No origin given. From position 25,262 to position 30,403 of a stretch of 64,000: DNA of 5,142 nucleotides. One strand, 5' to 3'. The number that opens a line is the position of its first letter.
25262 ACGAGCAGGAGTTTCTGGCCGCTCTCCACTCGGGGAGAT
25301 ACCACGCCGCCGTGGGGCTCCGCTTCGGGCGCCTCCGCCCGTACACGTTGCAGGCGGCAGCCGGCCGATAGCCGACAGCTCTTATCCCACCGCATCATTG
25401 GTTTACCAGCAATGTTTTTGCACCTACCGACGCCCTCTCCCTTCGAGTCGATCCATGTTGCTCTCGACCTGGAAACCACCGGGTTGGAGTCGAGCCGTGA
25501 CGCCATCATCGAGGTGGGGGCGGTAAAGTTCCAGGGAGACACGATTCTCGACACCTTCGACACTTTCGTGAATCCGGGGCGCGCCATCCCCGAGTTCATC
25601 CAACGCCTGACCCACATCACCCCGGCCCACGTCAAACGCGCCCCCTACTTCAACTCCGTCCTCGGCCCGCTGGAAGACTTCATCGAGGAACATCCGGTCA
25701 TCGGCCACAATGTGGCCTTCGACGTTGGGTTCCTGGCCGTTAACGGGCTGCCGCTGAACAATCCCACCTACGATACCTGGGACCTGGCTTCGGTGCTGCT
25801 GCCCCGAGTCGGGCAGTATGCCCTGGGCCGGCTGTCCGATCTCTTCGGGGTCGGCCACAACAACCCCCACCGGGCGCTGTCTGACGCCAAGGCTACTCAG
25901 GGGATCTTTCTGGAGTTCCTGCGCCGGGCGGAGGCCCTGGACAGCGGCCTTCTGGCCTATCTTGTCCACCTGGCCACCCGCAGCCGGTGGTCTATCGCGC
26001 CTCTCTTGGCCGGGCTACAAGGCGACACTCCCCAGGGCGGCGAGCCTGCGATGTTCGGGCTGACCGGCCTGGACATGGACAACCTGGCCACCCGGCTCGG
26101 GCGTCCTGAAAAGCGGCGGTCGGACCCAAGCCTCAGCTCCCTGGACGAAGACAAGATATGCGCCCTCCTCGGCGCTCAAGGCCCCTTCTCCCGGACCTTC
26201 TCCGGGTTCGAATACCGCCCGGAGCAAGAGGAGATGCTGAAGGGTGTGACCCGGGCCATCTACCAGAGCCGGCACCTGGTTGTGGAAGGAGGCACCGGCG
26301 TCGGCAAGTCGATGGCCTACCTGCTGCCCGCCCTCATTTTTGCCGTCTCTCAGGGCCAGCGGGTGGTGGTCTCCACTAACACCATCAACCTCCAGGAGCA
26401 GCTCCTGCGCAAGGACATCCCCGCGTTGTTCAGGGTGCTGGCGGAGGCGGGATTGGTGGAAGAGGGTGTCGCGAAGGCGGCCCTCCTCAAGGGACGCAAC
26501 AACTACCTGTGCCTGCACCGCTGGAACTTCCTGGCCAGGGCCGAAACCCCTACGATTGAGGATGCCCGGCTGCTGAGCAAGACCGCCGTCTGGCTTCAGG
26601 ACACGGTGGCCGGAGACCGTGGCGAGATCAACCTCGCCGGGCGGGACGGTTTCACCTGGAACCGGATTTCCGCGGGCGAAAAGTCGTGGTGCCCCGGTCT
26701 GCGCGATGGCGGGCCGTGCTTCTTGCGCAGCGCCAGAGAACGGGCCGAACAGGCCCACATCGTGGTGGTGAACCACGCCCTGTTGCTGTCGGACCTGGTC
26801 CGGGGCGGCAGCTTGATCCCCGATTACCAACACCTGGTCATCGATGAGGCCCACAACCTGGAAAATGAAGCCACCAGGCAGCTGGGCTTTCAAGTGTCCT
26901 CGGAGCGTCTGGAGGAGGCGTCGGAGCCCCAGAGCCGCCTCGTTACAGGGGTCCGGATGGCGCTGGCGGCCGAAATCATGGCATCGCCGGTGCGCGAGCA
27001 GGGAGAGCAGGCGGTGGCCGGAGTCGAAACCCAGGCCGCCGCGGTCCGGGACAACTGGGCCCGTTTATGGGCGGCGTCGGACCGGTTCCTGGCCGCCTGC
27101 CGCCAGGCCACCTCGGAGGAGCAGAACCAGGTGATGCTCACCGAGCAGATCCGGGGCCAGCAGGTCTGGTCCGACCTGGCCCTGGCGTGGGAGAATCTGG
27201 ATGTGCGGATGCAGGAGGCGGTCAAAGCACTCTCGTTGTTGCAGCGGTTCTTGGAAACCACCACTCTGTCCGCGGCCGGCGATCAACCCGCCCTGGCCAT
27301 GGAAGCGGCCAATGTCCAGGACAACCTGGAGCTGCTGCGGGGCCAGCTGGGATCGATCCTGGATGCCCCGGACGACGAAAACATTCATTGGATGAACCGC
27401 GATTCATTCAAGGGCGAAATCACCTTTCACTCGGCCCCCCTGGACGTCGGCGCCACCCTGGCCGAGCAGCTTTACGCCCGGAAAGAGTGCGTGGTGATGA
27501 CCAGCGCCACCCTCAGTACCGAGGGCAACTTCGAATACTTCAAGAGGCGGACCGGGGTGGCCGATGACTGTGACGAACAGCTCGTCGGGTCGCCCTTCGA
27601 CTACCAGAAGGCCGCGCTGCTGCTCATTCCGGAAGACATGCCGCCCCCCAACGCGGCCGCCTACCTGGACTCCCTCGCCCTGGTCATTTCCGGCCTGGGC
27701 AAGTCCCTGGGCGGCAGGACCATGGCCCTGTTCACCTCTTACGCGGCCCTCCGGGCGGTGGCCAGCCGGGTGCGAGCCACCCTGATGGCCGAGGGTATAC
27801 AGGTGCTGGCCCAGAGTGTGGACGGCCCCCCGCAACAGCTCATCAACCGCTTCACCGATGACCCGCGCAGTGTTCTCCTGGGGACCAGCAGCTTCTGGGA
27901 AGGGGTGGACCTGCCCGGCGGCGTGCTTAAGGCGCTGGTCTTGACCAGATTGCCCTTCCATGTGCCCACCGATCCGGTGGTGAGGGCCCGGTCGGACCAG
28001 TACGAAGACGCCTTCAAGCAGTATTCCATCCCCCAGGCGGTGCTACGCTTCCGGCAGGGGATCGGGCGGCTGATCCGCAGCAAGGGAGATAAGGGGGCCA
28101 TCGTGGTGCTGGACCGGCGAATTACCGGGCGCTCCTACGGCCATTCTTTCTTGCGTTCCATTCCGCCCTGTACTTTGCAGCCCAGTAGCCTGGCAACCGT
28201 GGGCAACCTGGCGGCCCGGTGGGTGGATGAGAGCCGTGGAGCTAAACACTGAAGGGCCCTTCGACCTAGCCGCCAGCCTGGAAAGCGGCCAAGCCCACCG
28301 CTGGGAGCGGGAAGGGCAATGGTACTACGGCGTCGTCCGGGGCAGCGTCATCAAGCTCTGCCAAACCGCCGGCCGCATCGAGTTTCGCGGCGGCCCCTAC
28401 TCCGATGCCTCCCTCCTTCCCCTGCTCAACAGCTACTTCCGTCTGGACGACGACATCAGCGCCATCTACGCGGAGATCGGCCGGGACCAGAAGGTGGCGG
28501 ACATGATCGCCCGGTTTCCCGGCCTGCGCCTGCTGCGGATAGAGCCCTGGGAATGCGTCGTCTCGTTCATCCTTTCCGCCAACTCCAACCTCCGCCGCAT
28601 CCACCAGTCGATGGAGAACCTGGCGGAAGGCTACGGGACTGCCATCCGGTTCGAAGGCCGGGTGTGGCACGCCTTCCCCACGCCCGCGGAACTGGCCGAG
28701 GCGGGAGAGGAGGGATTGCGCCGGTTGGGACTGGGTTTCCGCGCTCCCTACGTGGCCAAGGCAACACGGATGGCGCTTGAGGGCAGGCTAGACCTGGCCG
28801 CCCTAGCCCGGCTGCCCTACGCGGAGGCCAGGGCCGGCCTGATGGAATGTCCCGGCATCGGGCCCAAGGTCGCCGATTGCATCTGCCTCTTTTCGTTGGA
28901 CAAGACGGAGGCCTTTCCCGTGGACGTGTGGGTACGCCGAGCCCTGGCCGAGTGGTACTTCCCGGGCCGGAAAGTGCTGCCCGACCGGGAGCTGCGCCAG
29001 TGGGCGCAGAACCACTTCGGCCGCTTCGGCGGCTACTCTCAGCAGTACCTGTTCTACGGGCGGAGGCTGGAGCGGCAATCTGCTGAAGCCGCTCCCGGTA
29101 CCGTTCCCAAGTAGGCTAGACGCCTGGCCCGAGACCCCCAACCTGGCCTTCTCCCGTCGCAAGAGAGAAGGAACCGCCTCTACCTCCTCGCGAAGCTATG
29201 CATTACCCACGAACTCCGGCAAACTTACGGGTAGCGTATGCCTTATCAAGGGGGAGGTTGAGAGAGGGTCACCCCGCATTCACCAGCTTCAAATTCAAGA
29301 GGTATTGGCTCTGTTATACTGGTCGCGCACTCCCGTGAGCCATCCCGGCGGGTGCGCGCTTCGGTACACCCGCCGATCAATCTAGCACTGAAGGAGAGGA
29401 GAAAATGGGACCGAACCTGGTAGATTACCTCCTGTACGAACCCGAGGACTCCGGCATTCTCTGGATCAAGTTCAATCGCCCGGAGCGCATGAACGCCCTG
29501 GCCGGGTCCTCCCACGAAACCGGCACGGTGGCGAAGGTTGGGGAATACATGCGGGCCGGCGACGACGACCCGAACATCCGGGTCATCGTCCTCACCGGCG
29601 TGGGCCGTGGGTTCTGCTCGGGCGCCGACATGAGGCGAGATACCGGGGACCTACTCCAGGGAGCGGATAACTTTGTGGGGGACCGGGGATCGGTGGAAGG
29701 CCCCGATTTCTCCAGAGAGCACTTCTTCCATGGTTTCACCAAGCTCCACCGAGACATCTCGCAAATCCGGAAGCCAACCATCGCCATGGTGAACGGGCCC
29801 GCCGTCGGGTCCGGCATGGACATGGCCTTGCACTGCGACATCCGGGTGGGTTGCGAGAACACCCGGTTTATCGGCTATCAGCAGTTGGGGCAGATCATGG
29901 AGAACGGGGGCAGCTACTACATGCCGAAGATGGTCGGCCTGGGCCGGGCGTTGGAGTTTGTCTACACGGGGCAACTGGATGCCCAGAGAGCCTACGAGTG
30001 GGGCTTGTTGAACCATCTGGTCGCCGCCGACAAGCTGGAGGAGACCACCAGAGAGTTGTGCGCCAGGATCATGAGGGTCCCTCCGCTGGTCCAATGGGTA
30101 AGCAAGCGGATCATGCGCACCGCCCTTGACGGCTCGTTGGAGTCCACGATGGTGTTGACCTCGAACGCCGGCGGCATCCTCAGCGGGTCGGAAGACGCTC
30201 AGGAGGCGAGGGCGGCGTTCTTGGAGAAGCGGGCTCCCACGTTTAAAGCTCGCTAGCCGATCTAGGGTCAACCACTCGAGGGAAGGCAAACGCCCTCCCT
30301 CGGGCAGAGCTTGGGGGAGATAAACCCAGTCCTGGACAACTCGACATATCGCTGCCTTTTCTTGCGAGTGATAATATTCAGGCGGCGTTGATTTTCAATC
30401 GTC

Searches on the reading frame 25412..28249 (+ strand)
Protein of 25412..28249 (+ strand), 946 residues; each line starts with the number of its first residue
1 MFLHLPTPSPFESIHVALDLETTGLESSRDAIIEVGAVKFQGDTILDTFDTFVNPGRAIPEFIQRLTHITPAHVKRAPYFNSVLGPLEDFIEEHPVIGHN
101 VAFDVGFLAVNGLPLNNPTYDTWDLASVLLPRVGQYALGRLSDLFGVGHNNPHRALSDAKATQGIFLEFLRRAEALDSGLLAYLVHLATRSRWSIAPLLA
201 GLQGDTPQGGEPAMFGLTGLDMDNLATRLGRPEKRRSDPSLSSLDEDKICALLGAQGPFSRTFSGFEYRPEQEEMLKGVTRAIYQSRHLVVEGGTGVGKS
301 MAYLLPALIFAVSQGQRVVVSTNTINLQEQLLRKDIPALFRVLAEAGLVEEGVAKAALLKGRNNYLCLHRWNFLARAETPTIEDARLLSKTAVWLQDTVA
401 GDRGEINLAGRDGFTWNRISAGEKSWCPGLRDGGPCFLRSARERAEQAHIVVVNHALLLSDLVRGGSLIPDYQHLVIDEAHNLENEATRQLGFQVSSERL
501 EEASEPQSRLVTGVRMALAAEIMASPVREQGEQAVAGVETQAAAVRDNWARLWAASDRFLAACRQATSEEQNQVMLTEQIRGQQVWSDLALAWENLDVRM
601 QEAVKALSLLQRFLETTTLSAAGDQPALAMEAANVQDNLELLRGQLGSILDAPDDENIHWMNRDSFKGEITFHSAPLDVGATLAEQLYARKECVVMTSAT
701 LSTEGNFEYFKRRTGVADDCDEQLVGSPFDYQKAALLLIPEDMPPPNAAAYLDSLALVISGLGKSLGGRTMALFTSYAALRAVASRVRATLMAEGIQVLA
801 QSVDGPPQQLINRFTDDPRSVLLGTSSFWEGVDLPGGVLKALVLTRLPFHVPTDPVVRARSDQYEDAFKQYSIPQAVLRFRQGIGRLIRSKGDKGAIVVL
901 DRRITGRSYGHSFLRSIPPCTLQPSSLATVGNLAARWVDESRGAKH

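Call 56: search_protein_families(library=pfam, proteins=[window:25412-28249:+], max_evalue=0.001)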
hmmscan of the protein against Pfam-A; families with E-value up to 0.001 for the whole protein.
window:25412-28249:+ (946 aa): 5 families
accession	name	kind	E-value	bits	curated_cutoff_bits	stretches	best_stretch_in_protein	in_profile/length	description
PF13307.12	Helicase_C_2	-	1.4e-41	142.8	25.3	1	764-919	6-169/170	Helicase C-terminal domain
PF00929.31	RNase_T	-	6.5e-30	105.3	24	1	16-165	1-163/164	Exonuclease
PF00270.35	DEAD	-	1.1e-11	45.1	26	1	280-333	8-63/167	DEAD/DEAH box helicase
PF04851.21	ResIII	-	1.1e-05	25.8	22.5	0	266-333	2-71/164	Type III restriction enzyme, res subunit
PF06733.21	DEAD_2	-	1.2e-05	25.5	21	1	436-500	106-172/172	DEAD_2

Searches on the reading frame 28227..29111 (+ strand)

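Call 56: search_protein_families(library=pfam, proteins=[window:28227-29111:+], max_evalue=0.001)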
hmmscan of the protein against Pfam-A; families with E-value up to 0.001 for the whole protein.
window:28227-29111:+ (295 aa): 3 families
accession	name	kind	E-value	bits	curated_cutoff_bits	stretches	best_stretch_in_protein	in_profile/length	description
PF07934.18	OGG_N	-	5.1e-17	62.6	23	1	9-110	6-114/115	8-oxoguanine DNA glycosylase, N-terminal domain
PF00730.31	HhH-GPD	-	6.4e-12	46.2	26.2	1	112-249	1-92/108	HhH-GPD superfamily base excision DNA repair protein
PF00633.29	HHH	-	0.0004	20.5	24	0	203-222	11-30/30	Helix-hairpin-helix motif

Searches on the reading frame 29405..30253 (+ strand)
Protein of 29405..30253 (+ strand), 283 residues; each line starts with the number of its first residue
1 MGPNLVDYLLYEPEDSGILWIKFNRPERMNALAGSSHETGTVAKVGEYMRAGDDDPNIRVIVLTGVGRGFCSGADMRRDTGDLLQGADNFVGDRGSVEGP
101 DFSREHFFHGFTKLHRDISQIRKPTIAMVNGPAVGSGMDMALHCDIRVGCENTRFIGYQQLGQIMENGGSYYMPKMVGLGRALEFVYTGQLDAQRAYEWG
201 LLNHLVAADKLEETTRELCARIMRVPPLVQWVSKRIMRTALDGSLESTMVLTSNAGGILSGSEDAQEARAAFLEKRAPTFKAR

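Call 16: find_related_loci(query=window:29405-30253:+, collection=genome_contigs, flank=10000)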
Query window:29405-30253:+ (283 aa) in genome_contigs; peptide patterns used: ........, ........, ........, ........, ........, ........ (x = any residue, [..] = any of these).
577 stretches matched a pattern; 475 encode a relative of the query (tblastn E <= 1e-3); the best 80 are kept; 80 distinct loci.
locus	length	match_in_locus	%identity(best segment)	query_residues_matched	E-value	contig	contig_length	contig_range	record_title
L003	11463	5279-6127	94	1-283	0e+0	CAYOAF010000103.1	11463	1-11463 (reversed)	MAG TPA_asm: uncultured Dehalococcoidia bacterium isolate SRP260945_co2_452 genome assembly, contig: k141_4307365, whole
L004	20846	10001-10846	84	1-283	6e-168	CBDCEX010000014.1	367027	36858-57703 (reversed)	MAG: Dehalococcoidia bacterium isolate a77d1ec7-ac0a-4113-b7eb-384b7eca7ee8 genome assembly, contig: contig_14, whole ge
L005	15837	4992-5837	86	1-283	1e-167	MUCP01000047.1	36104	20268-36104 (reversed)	MAG: SAR202 cluster bacterium Io17-Chloro-G2 DeepMed-Io17-C669, whole genome shotgun sequence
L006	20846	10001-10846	85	1-283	2e-167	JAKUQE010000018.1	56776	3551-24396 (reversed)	MAG: Dehalococcoidia bacterium isolate ALOHA_A2.5_21 A2.5-Dehalococcoidia-20_18, whole genome shotgun sequence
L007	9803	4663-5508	85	1-283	1e-167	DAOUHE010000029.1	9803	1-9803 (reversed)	MAG TPA_asm: Dehalococcoidia bacterium isolate S1_19 k129_339524, whole genome shotgun sequence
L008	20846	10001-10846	85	1-283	3e-167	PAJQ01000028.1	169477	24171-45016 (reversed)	MAG: Chloroflexota bacterium isolate SAT91 146746, whole genome shotgun sequence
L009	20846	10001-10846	85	1-283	5e-167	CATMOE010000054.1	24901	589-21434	MAG: uncultured Dehalococcoidia bacterium isolate SRR3967319_bin.3_MetaWRAP_v1.3_MAG genome assembly, contig: ERZ508525.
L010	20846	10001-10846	84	1-283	6e-167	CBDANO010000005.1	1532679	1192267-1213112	MAG: Dehalococcoidia bacterium isolate 1dff0245-5182-46b0-9be5-142435b856ce genome assembly, contig: contig_5, whole gen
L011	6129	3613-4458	84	1-283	1e-168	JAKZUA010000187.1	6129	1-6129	MAG: Dehalococcoidia bacterium isolate Langseth_MAG_00073 Langseth_MAG_00073_000000000187, whole genome shotgun sequence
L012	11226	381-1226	85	1-283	3e-166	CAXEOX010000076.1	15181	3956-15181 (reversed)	MAG TPA_asm: uncultured bacterium isolate ERR599159_concoct_54 genome assembly, contig: ERZ842013.1677, whole genome sho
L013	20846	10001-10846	84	1-283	1e-165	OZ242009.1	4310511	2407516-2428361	MAG: Dehalococcoidia bacterium isolate 899261b6-bc8c-404b-9ed8-1f9bb82080cc genome assembly, chromosome: 1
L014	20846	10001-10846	83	1-283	3e-165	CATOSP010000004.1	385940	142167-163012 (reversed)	MAG: uncultured Dehalococcoidia bacterium isolate 286066b2-4084-4aa5-9e65-18c9001dea11 genome assembly, contig: contig_4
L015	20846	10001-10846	83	1-283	3e-165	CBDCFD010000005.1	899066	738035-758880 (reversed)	MAG: Dehalococcoidia bacterium isolate 00984b42-5fdc-41aa-b48b-cfc3a05d4d85 genome assembly, contig: contig_5, whole gen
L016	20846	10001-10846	82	1-283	2e-165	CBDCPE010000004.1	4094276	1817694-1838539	MAG: Dehalococcoidia bacterium isolate 75f9bfcb-4f1d-406c-99af-325e5c0bd216 genome assembly, contig: contig_4, whole gen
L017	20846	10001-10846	83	1-283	8e-165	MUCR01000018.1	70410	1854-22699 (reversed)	MAG: SAR202 cluster bacterium Io17-Chloro-G4 DeepMed-Io17-C171, whole genome shotgun sequence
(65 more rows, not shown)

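Call 56: search_protein_families(library=pfam, proteins=[window:29405-30253:+], max_evalue=0.001)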
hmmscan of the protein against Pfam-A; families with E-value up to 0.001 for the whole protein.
window:29405-30253:+ (283 aa): 2 families
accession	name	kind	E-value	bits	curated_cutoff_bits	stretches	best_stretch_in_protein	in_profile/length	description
PF00378.25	ECH_1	-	2.5e-41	142.1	27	1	15-282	3-250/251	Enoyl-CoA hydratase/isomerase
PF16113.10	ECH_2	-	6.8e-24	85.4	27.2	1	20-221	3-187/335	Enoyl-CoA hydratase/isomerase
